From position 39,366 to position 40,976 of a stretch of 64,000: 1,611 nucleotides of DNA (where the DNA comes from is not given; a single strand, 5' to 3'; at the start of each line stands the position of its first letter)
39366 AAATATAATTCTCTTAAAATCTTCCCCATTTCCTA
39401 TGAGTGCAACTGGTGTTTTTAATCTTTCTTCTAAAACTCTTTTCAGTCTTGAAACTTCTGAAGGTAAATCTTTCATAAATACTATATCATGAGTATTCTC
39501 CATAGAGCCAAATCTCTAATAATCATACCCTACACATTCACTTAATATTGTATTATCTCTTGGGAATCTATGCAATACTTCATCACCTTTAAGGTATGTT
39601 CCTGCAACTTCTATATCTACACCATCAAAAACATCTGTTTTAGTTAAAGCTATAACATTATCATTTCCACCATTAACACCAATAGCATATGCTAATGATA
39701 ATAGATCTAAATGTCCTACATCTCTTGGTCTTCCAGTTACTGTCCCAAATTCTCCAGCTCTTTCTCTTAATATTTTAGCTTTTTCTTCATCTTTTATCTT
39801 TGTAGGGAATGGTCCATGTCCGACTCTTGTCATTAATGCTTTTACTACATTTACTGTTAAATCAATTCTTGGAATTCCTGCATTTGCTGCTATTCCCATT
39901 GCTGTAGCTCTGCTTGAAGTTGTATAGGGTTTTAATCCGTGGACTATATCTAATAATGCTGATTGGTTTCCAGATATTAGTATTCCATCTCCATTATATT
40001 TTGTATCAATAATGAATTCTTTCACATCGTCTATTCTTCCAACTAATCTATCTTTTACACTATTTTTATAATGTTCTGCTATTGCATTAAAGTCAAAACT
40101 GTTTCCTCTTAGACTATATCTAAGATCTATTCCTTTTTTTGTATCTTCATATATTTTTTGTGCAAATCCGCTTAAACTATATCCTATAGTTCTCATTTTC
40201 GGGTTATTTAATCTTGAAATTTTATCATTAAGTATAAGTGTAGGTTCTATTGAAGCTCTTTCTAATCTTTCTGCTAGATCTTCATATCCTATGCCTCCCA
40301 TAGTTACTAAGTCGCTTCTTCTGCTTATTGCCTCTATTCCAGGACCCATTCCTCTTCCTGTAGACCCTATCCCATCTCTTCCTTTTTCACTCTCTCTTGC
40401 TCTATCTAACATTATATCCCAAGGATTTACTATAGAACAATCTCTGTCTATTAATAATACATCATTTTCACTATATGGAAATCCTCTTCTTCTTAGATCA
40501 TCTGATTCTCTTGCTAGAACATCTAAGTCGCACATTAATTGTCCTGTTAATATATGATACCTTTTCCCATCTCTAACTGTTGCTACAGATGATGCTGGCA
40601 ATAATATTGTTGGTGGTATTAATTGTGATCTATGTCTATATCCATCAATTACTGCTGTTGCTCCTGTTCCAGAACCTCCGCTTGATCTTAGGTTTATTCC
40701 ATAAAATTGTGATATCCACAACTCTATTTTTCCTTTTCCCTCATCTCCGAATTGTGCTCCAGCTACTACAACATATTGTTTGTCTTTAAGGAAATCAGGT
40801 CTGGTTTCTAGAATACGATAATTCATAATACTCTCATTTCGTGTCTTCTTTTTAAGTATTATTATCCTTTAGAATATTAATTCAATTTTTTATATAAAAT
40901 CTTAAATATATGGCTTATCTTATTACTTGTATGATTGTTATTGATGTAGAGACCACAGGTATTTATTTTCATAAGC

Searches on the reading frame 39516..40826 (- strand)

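Call 54: search_protein_families(library=pfam, proteins=[window:39516-40826:-], max_evalue=0.00001)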
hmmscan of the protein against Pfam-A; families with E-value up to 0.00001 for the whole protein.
window:39516-40826:- (436 aa): 1 family
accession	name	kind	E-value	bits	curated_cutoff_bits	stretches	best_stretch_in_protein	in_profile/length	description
PF00709.27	Adenylsucc_synt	-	5.4e-68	230.1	27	1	20-431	1-361/416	Adenylosuccinate synthetase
